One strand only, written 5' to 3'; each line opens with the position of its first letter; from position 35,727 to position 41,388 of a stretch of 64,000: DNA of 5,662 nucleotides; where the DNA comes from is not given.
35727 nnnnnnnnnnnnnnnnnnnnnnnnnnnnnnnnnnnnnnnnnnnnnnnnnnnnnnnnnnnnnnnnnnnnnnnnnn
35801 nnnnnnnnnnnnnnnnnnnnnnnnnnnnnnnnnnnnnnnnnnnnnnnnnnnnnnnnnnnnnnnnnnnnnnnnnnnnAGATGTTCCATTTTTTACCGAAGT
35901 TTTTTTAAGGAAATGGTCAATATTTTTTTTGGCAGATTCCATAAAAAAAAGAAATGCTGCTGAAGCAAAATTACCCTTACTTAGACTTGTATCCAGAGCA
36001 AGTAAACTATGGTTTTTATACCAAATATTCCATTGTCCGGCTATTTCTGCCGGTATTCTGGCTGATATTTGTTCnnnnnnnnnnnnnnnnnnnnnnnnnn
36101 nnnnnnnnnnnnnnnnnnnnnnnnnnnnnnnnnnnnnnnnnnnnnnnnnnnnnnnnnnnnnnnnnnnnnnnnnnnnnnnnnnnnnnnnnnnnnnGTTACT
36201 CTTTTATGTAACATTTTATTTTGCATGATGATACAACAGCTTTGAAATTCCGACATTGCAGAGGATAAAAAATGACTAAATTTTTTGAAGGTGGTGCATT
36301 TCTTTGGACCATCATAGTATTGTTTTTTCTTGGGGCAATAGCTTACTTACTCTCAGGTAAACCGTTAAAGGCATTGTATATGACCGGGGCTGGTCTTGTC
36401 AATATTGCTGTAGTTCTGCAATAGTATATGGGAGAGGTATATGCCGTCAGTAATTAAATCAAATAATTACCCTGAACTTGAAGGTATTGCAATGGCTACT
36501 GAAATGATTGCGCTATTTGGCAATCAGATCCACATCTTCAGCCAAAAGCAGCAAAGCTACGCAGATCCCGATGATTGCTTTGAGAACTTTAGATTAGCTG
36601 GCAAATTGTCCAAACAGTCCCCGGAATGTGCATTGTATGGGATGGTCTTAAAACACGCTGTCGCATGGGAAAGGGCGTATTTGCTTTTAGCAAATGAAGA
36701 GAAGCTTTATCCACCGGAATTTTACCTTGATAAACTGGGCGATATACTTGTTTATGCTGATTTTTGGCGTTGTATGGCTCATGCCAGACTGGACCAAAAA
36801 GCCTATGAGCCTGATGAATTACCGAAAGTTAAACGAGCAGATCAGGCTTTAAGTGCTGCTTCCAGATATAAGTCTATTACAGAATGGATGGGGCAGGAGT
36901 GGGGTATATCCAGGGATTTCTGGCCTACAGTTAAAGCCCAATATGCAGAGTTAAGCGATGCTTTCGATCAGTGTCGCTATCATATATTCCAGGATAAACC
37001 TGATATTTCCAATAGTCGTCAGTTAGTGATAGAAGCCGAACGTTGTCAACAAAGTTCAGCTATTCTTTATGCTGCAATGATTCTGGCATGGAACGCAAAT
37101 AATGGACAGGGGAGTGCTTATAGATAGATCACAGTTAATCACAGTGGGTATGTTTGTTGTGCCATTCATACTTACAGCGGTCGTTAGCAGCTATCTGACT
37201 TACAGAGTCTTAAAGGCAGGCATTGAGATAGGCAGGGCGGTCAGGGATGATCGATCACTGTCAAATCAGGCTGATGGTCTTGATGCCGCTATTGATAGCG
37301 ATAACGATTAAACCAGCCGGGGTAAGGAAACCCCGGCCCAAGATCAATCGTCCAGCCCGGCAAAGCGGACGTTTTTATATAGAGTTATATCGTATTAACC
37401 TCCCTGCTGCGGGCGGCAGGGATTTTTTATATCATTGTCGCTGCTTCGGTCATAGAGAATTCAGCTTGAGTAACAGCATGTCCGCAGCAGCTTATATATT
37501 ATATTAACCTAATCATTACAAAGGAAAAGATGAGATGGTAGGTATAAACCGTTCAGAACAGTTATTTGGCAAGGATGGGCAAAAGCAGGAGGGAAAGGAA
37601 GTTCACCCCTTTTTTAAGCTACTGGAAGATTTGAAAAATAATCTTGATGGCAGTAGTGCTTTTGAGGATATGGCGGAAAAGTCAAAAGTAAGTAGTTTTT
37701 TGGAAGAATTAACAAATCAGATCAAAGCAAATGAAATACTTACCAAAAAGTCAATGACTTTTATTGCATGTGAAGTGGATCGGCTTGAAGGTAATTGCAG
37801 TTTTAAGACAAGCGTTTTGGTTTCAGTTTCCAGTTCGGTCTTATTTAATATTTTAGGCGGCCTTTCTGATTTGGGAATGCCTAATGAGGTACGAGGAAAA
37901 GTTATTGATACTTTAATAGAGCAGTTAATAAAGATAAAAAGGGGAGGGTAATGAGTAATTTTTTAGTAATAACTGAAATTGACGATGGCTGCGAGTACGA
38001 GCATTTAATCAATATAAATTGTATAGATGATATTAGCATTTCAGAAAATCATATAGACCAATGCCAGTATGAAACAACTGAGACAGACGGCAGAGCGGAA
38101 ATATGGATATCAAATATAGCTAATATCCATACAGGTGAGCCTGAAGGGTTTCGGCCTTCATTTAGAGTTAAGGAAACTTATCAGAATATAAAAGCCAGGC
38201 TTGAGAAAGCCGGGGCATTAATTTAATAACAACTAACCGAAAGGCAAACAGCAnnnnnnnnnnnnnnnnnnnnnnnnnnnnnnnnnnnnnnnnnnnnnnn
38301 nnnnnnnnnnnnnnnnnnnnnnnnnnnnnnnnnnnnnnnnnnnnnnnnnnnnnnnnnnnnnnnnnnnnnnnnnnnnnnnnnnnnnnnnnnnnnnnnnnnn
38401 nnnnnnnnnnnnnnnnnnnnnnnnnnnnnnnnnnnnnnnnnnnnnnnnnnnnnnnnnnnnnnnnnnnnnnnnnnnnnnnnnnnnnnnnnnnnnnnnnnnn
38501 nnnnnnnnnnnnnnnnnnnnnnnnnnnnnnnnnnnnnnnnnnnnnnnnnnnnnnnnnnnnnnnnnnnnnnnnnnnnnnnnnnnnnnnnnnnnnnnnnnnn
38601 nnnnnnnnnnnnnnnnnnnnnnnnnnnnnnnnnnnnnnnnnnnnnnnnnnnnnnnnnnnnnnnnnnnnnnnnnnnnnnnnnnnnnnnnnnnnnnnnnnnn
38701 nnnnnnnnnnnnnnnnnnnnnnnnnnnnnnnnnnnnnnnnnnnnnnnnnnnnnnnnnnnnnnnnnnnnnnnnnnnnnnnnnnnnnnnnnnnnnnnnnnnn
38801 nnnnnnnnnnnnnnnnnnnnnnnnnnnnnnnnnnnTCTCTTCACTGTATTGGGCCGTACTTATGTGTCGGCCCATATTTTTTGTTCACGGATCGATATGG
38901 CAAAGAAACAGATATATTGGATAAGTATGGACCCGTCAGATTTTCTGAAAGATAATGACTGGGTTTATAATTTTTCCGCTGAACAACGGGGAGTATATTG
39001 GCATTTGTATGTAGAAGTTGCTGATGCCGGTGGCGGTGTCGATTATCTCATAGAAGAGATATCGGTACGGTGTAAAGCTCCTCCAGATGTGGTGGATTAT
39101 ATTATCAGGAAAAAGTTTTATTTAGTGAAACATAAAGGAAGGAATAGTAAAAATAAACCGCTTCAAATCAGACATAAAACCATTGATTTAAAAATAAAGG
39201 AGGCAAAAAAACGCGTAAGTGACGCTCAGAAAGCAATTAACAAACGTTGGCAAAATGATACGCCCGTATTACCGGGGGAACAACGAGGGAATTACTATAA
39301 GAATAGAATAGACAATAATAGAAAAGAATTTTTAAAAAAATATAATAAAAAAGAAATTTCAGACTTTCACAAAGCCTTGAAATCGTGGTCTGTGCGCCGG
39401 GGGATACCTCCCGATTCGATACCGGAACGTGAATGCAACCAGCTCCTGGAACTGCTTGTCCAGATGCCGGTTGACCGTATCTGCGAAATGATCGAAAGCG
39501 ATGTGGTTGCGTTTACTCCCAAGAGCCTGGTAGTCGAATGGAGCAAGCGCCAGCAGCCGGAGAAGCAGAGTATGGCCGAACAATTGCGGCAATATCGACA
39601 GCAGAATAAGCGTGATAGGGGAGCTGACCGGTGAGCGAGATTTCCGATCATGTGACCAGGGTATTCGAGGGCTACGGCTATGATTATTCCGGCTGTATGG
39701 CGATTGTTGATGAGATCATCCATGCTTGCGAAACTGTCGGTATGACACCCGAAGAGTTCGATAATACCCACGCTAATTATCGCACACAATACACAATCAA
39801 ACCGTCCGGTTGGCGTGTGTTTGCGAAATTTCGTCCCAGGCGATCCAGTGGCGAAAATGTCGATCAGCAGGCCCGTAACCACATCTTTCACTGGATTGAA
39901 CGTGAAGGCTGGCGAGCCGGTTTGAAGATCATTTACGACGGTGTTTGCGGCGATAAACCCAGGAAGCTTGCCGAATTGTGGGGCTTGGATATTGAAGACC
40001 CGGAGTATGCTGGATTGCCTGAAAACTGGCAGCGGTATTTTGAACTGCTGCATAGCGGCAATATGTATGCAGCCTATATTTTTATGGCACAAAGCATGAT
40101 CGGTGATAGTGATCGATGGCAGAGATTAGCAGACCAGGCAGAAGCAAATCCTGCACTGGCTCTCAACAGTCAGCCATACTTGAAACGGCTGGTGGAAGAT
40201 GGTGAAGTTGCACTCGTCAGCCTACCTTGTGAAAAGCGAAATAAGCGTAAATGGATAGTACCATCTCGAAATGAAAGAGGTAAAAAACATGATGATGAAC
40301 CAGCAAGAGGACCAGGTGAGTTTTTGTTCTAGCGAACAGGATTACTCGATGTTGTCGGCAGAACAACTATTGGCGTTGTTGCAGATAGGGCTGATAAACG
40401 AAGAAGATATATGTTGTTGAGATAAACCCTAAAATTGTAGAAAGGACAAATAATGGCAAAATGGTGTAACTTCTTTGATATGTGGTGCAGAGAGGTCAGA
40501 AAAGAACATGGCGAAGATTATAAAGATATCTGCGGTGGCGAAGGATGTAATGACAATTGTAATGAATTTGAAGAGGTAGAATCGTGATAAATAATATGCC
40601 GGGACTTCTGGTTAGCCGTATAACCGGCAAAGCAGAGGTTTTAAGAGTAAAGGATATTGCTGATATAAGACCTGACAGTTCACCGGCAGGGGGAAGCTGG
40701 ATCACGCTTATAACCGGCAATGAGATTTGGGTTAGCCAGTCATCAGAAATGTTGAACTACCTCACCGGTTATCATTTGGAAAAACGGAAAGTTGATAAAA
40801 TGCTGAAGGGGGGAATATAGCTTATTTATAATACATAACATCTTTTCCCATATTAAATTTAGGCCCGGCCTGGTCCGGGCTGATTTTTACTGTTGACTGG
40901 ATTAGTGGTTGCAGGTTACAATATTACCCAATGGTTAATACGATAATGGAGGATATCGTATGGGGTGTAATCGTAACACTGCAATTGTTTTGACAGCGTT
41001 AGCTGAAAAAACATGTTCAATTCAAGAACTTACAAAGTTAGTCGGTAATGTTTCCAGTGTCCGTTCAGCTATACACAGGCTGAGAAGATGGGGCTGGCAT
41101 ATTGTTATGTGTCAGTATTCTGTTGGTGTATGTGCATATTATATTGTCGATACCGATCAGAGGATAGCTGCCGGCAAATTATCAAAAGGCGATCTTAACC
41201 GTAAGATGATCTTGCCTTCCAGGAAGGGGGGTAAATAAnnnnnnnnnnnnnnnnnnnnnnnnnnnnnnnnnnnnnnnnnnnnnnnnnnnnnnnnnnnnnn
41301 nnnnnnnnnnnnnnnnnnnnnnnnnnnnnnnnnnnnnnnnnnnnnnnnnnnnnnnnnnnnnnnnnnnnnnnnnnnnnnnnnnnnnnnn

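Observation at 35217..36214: Four ribbon-helix-helix units in a single polypeptide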

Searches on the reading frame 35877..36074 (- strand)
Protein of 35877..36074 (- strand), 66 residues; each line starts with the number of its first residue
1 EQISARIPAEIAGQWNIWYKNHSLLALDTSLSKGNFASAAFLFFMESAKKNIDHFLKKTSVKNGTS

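Call 16: search_solved_structures(query=A2, max_evalue=10, show_alignments=3)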
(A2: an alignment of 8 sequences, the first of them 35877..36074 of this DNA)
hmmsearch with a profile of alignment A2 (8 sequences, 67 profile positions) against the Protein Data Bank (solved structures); distinct sequences matched with E-value up to 10: 4.
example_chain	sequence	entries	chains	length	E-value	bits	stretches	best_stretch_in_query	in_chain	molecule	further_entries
8qai_A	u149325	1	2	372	0.0063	19.8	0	22-43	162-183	sc-CC-7-LI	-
5z73_A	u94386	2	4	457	0.46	13.8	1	35-61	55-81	Alr0819 protein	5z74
9r2o_A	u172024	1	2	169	0.79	13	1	40-64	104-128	N5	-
6ttj_A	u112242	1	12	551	0.86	12.9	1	35-61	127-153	Alkaline/neutral invertase CINV1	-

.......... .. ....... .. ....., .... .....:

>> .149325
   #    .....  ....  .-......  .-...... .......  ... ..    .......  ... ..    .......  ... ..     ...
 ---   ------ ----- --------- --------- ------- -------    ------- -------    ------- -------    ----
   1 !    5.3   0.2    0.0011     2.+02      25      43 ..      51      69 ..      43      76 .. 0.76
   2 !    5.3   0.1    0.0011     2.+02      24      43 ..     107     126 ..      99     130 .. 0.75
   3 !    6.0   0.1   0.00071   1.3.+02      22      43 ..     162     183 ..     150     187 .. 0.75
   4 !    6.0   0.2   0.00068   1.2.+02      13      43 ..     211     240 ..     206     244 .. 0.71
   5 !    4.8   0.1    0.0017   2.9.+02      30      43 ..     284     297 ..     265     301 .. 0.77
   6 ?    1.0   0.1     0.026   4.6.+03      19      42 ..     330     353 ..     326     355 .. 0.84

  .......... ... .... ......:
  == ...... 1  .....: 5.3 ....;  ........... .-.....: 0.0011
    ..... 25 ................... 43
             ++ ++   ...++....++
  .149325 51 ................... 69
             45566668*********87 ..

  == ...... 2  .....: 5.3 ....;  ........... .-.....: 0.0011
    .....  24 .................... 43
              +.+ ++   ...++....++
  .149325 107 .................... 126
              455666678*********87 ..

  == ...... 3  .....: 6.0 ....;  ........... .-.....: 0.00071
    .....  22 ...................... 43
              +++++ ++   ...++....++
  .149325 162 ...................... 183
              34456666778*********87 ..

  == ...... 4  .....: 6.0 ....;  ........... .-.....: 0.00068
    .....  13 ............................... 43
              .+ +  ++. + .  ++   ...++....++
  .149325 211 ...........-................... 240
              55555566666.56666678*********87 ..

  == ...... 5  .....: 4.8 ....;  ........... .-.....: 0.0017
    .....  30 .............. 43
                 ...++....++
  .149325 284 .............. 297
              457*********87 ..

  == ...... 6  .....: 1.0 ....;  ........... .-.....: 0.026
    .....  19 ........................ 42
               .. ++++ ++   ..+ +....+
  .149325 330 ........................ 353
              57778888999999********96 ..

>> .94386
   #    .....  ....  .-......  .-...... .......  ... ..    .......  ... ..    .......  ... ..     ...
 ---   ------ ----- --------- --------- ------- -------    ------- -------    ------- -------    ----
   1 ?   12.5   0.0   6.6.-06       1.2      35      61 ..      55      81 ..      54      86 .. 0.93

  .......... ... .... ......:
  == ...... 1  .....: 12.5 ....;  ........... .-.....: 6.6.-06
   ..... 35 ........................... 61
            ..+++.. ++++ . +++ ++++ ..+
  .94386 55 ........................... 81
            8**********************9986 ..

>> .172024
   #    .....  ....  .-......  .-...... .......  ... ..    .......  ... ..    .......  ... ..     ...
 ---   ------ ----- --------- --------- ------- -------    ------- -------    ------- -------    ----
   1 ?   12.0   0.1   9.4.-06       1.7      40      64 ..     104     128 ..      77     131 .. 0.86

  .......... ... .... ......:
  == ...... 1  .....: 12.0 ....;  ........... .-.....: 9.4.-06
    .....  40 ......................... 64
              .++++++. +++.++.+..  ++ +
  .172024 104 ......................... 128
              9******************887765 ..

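Call 18: search_protein_families(library=pfam, alignment_id=A2, max_evalue=10)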
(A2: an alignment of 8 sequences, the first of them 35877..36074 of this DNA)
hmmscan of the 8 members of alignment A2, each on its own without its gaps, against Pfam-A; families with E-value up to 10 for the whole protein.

A. member 1, window:35877-36074:- (66 aa): 0 families

B. families by the number of members that match (of 8 scanned): 3 families
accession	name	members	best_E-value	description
PF14114.12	DUF4286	1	0.012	Domain of unknown function (DUF4286)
PF16131.11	Torus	1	0.12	Torus domain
PF16805.11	Trans_coact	1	0.22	Phage late-transcription coactivator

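Call 25: search_protein_representatives(alignment_id=A2)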
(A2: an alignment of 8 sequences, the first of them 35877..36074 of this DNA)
Query: 8 sequences, 67 profile positions. Proteins with E-value up to 0.001 (for the whole library): 8; up to 1e-10: 5; up to 1e-30: 3. The best 8 are listed.
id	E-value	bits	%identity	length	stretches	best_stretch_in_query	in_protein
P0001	2.1e-103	354.5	-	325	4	1-66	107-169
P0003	4.9e-71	250.8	-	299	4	1-66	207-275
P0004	1.7e-34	133.7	-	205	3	1-66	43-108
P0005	1.7e-16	76.1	-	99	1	4-66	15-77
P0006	9.4e-14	67.3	-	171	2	3-61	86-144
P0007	2.8e-07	46.6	-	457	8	3-24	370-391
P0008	5.7e-07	45.6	-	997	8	37-64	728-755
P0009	4.8e-05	39.4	-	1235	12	8-31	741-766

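Call 32: find_encoding_contigs(protein=P0006, flank=10000, max_places=4)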
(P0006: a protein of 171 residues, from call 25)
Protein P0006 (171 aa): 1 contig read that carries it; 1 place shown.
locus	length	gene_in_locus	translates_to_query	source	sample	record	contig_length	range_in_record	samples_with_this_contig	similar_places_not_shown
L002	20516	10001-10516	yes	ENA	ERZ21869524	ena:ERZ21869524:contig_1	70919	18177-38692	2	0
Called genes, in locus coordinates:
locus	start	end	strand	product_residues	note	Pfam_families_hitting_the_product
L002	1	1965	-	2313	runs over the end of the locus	PF05048:NosD (weak), PF13229:Beta_helix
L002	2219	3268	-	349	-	PF17761:DUF1016_N, PF06250:YhcG_C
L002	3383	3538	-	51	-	-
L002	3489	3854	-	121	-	-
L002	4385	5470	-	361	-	PF02899:Phage_int_SAM_1 (weak), PF13102:Phage_int_SAM_5 (faint), PF00589:Phage_integrase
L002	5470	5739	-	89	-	-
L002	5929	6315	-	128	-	-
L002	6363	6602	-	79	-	-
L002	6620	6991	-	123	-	-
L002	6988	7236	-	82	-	-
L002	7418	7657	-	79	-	-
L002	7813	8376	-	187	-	PF13876:Phage_gp49_66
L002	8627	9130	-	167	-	-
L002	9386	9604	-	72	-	-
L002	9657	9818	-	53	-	-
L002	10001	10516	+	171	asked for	-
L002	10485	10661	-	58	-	-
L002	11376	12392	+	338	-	-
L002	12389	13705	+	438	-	PF13730:HTH_36 (faint)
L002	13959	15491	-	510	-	PF01609:DDE_Tnp_1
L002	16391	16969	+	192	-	-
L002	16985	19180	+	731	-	PF16510:P22_portal, PF23899:SU10_portal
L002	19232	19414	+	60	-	-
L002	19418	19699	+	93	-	-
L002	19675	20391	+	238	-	-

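Call 59: find_encoding_contigs(protein=P0003, flank=10000, max_places=3)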
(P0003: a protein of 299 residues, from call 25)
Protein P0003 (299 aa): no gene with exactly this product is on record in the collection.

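Call 60: find_encoding_contigs(protein=P0004, flank=10000, max_places=3)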
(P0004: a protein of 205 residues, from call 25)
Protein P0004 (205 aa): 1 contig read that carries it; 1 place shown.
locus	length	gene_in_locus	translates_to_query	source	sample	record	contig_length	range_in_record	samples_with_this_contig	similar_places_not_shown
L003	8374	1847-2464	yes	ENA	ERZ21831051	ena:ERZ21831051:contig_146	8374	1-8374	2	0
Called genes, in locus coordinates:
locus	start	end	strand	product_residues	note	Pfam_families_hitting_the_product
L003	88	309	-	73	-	PF13876:Phage_gp49_66 (weak)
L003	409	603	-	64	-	-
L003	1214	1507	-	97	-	-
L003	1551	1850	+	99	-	-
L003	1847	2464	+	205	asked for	-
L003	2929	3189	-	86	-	-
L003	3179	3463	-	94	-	-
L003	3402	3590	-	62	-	-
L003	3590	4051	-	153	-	-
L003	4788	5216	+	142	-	-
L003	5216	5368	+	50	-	PF13730:HTH_36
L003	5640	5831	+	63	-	-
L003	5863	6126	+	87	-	-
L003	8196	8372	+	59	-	?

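Call 85: search_protein_families(library=padloc, proteins=[P0006], max_evalue=1)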
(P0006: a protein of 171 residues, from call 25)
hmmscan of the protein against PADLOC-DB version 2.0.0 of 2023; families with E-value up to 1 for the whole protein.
P0006 (171 aa): 1 family
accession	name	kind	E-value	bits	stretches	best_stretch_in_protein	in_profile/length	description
PDLC00866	E2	-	0.0015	16.6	1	61-107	23-66/82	E2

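Call 86: search_protein_families(library=ncbifam, proteins=[P0006], max_evalue=1)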
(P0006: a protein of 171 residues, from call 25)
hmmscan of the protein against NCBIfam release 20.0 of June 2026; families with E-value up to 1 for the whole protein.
P0006 (171 aa): 0 families

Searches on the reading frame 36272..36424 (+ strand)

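Call 76: search_protein_families(library=pfam, proteins=[window:36272-36424:+], max_evalue=0.1)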
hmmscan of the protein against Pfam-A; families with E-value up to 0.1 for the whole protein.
window:36272-36424:+ (50 aa): 1 family
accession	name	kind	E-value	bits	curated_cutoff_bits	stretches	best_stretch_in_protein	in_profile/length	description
PF13396.11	PLDc_N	-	0.033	14.6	23.3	1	9-29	19-41/42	Phospholipase_D-nuclease N-terminal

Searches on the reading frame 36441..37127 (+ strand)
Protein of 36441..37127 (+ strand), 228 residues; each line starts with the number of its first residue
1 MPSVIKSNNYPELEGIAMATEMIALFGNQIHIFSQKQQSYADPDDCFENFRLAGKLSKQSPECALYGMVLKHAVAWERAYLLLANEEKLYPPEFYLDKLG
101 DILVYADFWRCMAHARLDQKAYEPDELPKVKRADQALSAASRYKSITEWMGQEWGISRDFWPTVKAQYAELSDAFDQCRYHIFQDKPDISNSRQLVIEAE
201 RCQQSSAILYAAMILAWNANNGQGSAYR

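Call 19: search_protein_families(library=pfam, proteins=[window:36441-37127:+], max_evalue=0.01)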
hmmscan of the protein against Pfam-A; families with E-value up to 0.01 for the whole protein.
window:36441-37127:+ (228 aa): 0 families

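Call 20: search_protein_families(library=phrogs, proteins=[window:36441-37127:+], max_evalue=0.001)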
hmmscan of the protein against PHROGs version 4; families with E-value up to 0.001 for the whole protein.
window:36441-37127:+ (228 aa): 1 family
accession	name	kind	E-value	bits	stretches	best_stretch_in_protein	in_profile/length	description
phrog_6802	-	unknown function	1e-08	36.5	1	32-106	20-91/122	-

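Call 86: search_protein_families(library=ncbifam, proteins=[window:36441-37127:+], max_evalue=1)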
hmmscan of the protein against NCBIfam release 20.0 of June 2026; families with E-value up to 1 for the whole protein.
window:36441-37127:+ (228 aa): 0 families

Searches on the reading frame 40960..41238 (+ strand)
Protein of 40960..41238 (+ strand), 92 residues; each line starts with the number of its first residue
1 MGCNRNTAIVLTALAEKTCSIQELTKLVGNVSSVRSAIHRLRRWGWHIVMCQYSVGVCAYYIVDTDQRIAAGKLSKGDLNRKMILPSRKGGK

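Call 76: search_protein_families(library=pfam, proteins=[window:40960-41238:+], max_evalue=0.1)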
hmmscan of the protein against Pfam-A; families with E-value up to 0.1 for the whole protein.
window:40960-41238:+ (92 aa): 2 families
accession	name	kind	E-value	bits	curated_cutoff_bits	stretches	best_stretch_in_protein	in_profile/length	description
PF19346.4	DUF5924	-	0.055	13.1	27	1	34-71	8-45/259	Family of unknown function (DUF5924)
PF03673.18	UPF0128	-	0.071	13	21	1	29-76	12-59/221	Uncharacterised protein family (UPF0128)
